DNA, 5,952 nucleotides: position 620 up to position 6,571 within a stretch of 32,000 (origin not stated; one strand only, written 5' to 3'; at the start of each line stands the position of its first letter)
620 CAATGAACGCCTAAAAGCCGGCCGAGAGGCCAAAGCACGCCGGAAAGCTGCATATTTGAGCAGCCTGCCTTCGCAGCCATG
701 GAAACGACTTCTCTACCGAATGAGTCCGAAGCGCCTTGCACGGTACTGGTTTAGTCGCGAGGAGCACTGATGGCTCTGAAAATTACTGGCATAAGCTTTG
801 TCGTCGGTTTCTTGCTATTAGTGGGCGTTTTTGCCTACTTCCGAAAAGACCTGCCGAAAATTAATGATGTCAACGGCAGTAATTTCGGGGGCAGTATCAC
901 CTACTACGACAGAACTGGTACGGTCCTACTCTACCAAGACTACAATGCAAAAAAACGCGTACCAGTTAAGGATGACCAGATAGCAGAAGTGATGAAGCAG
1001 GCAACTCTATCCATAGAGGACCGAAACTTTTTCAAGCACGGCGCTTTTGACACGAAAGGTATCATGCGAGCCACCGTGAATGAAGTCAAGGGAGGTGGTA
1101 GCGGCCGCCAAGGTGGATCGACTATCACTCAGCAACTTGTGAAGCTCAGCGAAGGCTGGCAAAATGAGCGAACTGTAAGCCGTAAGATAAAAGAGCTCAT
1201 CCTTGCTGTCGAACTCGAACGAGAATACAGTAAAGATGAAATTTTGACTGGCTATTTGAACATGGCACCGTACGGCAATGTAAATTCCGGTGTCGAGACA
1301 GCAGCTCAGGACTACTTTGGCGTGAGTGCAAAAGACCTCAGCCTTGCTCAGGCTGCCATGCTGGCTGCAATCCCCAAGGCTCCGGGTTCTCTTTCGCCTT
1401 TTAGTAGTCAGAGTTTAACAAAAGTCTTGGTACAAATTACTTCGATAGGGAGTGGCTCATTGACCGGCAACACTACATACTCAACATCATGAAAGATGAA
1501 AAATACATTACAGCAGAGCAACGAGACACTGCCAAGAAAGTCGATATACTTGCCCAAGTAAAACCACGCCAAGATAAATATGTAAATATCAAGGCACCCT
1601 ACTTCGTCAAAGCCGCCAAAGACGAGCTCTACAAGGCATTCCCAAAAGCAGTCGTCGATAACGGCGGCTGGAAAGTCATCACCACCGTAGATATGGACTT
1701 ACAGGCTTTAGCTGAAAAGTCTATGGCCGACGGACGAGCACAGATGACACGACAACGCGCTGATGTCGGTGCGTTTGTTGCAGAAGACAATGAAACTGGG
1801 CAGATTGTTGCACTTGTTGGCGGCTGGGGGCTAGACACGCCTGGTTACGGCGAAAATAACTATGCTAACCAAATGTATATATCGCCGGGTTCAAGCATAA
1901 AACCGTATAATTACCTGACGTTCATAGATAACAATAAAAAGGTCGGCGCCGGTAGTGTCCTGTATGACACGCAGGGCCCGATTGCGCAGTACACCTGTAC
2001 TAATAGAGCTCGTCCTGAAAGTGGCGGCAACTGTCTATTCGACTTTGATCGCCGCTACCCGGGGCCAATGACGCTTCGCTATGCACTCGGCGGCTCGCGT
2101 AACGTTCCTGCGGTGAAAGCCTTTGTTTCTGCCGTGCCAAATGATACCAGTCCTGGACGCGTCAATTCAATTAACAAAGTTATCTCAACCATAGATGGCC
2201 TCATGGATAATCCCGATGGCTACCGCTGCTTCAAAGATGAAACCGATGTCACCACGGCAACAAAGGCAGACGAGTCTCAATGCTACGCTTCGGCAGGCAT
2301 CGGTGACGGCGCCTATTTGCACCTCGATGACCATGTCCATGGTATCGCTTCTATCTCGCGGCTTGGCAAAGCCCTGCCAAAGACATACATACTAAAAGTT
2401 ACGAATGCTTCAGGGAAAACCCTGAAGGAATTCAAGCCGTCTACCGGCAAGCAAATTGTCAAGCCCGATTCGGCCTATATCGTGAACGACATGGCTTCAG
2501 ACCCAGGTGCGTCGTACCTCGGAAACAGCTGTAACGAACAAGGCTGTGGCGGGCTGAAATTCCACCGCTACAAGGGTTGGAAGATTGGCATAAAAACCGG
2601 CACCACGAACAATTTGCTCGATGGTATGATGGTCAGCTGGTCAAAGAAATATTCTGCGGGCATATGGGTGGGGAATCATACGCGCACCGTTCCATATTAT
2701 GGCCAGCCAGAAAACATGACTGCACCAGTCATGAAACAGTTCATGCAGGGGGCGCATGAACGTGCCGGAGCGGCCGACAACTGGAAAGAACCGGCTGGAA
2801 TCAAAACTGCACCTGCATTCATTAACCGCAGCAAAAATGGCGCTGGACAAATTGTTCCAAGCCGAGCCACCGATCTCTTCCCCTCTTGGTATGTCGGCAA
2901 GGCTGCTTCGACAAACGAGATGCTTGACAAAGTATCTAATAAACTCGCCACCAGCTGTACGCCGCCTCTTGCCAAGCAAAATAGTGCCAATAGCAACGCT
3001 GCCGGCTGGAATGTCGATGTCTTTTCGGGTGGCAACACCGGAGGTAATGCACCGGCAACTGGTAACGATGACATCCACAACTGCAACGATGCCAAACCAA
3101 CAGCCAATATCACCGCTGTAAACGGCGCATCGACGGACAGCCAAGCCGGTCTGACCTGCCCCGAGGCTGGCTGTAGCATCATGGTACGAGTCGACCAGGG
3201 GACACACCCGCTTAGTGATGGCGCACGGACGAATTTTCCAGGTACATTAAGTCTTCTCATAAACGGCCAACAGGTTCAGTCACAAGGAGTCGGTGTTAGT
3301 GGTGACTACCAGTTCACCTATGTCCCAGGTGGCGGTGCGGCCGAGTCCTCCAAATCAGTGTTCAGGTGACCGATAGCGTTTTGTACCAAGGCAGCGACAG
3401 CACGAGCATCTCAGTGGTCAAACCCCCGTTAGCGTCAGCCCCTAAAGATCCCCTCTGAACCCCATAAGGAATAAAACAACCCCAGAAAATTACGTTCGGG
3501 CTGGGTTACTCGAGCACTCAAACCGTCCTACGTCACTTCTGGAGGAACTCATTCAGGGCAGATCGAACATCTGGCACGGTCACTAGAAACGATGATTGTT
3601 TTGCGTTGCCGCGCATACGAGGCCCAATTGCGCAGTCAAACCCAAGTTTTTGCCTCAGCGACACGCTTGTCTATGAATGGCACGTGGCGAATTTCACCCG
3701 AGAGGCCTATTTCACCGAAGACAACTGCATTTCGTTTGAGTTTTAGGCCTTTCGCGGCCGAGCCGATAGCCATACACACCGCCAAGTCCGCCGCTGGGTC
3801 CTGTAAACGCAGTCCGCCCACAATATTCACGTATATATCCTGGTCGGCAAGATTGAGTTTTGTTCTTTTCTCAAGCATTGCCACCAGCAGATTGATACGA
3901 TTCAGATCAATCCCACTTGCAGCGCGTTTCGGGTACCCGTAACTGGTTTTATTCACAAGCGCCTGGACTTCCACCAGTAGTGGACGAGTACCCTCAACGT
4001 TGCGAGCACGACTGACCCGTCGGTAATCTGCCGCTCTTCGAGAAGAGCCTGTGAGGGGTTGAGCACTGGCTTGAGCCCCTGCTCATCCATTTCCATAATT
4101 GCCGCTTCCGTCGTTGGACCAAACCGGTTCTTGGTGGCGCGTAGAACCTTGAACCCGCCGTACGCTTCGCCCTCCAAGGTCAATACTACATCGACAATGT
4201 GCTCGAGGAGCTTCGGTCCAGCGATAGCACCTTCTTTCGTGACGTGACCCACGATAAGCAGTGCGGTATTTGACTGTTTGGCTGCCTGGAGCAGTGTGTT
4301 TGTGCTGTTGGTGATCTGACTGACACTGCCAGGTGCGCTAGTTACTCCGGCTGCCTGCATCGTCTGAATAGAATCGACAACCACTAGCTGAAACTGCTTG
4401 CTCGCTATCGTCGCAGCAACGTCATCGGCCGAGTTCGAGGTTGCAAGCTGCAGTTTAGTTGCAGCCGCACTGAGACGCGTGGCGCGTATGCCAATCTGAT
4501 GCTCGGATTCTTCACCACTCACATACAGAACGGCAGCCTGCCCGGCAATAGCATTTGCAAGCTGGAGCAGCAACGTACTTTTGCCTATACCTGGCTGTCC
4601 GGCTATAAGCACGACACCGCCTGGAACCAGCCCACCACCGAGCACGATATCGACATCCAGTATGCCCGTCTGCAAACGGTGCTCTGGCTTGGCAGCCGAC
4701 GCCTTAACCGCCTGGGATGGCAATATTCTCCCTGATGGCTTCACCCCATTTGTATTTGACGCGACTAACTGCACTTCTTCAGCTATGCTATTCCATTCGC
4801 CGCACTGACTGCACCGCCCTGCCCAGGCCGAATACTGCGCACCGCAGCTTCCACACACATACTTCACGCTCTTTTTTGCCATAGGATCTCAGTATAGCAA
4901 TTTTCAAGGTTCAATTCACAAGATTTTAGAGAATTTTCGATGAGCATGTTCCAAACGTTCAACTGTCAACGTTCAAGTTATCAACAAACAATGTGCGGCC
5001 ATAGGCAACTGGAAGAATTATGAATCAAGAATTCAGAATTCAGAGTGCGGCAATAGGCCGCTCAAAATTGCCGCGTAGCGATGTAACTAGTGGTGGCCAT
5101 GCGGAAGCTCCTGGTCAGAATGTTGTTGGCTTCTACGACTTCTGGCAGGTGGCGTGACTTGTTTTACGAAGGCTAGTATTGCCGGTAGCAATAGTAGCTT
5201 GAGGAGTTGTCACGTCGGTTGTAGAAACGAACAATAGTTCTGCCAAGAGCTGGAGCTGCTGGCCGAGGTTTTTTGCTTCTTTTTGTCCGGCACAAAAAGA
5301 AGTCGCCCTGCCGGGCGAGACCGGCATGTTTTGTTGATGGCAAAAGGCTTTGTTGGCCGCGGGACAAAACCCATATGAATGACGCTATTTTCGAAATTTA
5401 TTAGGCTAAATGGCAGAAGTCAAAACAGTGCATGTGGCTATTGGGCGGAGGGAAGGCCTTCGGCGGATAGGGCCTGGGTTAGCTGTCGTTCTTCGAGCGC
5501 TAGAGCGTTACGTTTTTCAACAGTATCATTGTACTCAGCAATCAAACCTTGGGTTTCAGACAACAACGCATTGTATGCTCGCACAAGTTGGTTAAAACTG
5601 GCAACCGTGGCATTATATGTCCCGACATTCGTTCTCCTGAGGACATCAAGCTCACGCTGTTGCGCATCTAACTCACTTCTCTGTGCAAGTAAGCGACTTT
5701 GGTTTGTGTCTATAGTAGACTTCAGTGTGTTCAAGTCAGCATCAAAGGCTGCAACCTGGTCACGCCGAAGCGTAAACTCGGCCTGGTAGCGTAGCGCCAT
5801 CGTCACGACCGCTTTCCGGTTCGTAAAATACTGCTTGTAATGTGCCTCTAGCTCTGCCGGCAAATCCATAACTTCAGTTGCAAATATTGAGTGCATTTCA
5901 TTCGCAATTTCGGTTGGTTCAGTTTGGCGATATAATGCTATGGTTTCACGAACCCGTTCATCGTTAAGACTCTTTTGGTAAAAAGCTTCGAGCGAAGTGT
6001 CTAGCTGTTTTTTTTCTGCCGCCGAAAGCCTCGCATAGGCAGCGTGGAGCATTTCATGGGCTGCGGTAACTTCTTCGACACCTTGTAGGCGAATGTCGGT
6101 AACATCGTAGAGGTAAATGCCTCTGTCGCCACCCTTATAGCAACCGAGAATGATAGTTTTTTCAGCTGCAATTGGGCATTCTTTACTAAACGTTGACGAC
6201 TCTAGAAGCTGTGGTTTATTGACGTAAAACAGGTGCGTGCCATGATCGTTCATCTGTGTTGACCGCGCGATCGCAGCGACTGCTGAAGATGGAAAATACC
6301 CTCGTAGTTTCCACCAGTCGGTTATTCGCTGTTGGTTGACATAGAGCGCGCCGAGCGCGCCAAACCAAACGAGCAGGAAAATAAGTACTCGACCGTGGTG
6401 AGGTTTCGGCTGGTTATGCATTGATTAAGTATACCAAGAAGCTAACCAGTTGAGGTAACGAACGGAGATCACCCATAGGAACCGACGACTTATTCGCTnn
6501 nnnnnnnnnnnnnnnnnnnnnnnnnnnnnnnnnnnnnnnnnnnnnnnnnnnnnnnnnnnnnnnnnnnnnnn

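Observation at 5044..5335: Three-copy ~290-350-nt modular intergenic element with compensatory stem changes: candidate new structured RNA or BOX-like repeat family (copy A)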

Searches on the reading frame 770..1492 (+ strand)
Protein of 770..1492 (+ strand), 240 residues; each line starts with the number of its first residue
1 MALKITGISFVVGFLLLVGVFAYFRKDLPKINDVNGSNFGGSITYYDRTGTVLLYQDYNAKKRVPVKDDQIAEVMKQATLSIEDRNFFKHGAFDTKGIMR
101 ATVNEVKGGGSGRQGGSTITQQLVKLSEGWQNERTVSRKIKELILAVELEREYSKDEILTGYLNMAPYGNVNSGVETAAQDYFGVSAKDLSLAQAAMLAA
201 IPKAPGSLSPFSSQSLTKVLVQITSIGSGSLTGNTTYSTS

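Call 34: search_protein_families(library=pfam, proteins=[window:770-1492:+], max_evalue=0.0001)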
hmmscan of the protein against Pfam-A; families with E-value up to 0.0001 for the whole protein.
window:770-1492:+ (240 aa): 1 family
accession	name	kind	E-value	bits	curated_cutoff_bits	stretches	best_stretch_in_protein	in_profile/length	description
PF00912.28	Transgly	-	5.2e-55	186.1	27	1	59-215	10-164/178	Transglycosylase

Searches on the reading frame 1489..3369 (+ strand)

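Call 34: search_protein_families(library=pfam, proteins=[window:1489-3369:+], max_evalue=0.0001)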
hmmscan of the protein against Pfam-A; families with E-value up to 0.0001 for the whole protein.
window:1489-3369:+ (626 aa): 1 family
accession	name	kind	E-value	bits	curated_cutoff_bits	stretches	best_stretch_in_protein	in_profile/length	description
PF00905.27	Transpeptidase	-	3.9e-06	26.7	22.1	0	94-398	1-278/299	Penicillin binding protein transpeptidase domain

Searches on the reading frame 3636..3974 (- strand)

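Call 34: search_protein_families(library=pfam, proteins=[window:3636-3974:-], max_evalue=0.0001)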
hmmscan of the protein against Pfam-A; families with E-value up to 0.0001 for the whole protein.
window:3636-3974:- (112 aa): 1 family
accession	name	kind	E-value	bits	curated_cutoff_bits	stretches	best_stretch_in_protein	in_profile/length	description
PF13541.12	ChlI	-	9.3e-07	29.2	27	1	38-109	36-108/121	Subunit ChlI of Mg-chelatase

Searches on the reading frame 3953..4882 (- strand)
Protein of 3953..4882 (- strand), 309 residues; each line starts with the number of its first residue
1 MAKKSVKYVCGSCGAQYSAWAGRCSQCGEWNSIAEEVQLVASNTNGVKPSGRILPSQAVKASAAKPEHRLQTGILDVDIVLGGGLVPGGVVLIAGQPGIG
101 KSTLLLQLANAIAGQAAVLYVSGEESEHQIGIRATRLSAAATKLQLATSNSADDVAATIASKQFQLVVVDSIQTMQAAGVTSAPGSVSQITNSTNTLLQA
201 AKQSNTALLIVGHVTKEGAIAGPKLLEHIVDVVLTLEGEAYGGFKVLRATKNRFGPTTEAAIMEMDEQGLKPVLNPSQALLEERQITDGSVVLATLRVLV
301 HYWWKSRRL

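Call 13: search_protein_families(library=pfam, proteins=[window:3953-4882:-], max_evalue=0.01)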
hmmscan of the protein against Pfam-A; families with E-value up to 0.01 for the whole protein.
window:3953-4882:- (309 aa): 21 families
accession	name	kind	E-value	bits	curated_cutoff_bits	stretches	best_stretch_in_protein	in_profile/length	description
PF13481.12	AAA_25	-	2.9e-17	63.4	27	1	80-219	25-195/195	AAA domain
PF06745.19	ATPase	-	2.2e-15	57.1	26.6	2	71-144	2-77/231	KaiC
PF03796.21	DnaB_C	-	6e-11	42.7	27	1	70-148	2-81/255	DnaB-like helicase C terminal domain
PF18073.7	Zn_ribbon_LapB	-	1.6e-09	37.7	25.7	1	8-35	1-28/28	Rubredoxin metal binding domain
PF13191.12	AAA_16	-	4.7e-08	34.1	32.6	1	89-210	25-136/167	AAA ATPase domain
PF13479.12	AAA_24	-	6.9e-07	29.7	27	1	90-176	4-77/195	AAA domain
PF07088.17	GvpD_P-loop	-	1.5e-05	25.4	24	0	88-127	10-49/189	GvpD gas vesicle protein, P-loop domain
PF20720.3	nSTAND3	-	4.6e-05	23.6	27.2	1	89-122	18-52/155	Novel STAND NTPase 3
PF00004.35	AAA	-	0.00023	22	21.2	1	91-213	1-107/131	ATPase family associated with various cellular activities (AAA)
PF25199.1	nSTAND_NTPase5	-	0.00025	21.3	34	1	89-132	42-87/145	Novel STAND NTPase 5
PF09848.15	SLFN-g3_helicase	-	0.00025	20.9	24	1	90-204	3-114/354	Schlafen group 3, DNA/RNA helicase domain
PF13401.12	AAA_22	-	0.0003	21.6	27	1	89-212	6-122/130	AAA domain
PF13173.12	AAA_14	-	0.00072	20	27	1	90-176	4-75/129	AAA domain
PF05729.18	NACHT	-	0.00082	19.7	26.7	1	90-178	2-96/167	NACHT domain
PF13086.12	AAA_11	-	0.0021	18.3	27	1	90-191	19-105/257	AAA domain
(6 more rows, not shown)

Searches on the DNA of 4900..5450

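Call 12: search_rna_families(source=window, start=4900, end=5450, threshold=evalue, max_evalue=10, show_alignments=3)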
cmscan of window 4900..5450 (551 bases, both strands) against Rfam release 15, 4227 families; matches with E-value up to 10: 4.
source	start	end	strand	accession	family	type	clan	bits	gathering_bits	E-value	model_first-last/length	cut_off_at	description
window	5274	5304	+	RF04239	mir-4679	Gene; miRNA;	-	18.2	88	1.2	1-75/75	no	mir-4679 microRNA precursor family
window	5242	5317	+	RF03050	RAGATH-25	Gene; sRNA;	-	16.1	49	0.27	1-50/50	no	RAGATH-25 RNA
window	4931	5015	+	RF01748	nuoG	Cis-reg;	-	15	33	1.6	1-43/43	no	nuoG RNA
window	4929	5019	+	RF02211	ZFAT-AS1_1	Gene; lncRNA;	-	12.4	80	5.4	1-79/79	no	ZFAT antisense RNA 1 conserved region 1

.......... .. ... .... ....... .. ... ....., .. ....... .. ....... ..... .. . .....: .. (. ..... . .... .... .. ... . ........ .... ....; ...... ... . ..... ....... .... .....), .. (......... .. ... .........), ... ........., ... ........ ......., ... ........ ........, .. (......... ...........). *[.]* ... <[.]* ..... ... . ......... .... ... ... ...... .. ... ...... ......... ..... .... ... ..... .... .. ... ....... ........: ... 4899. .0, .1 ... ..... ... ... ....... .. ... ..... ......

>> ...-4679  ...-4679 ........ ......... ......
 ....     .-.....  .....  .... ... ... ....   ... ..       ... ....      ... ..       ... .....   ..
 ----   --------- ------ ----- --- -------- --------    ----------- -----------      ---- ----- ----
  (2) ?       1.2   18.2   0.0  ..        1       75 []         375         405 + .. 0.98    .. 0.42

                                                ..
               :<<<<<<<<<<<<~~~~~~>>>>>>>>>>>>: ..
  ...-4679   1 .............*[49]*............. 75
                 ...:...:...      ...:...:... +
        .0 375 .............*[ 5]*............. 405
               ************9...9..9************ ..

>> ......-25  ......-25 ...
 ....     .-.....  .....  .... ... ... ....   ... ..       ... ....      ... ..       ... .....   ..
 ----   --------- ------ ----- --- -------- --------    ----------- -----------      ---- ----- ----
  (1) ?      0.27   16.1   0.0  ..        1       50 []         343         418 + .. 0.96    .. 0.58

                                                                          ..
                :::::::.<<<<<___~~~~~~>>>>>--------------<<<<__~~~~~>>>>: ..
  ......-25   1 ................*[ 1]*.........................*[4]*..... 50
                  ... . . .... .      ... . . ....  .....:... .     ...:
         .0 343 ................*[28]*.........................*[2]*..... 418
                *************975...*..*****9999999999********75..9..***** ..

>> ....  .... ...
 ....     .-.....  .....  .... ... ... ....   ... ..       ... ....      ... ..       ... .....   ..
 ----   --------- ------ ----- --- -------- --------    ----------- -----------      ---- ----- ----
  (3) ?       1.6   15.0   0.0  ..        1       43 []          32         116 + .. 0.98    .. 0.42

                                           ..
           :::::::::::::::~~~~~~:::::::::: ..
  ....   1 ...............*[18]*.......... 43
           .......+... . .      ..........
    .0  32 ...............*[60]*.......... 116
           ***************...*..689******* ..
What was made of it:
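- On Any Rfam 15 family: Copy A at E<=10 gives only chance-level hits, the best being RAGATH-25 at 16 bits against a threshold of 49 (call 12).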

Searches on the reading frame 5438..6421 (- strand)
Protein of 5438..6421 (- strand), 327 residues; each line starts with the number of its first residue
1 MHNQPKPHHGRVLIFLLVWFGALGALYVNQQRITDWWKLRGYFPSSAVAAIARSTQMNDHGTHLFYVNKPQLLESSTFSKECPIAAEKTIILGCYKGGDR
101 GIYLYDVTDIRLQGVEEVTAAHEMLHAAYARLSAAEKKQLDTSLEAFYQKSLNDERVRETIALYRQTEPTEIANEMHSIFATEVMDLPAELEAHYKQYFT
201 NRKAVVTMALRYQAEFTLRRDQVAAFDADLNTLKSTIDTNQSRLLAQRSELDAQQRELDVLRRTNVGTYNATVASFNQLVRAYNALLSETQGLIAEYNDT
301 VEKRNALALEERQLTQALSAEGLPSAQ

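Call 13: search_protein_families(library=pfam, proteins=[window:5438-6421:-], max_evalue=0.01)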
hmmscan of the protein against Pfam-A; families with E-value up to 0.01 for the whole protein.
window:5438-6421:- (327 aa): 1 family
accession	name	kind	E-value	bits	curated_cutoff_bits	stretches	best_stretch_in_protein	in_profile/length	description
PF13166.12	AAA_13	-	6.3e-05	22.3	36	1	169-292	266-390/713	AAA domain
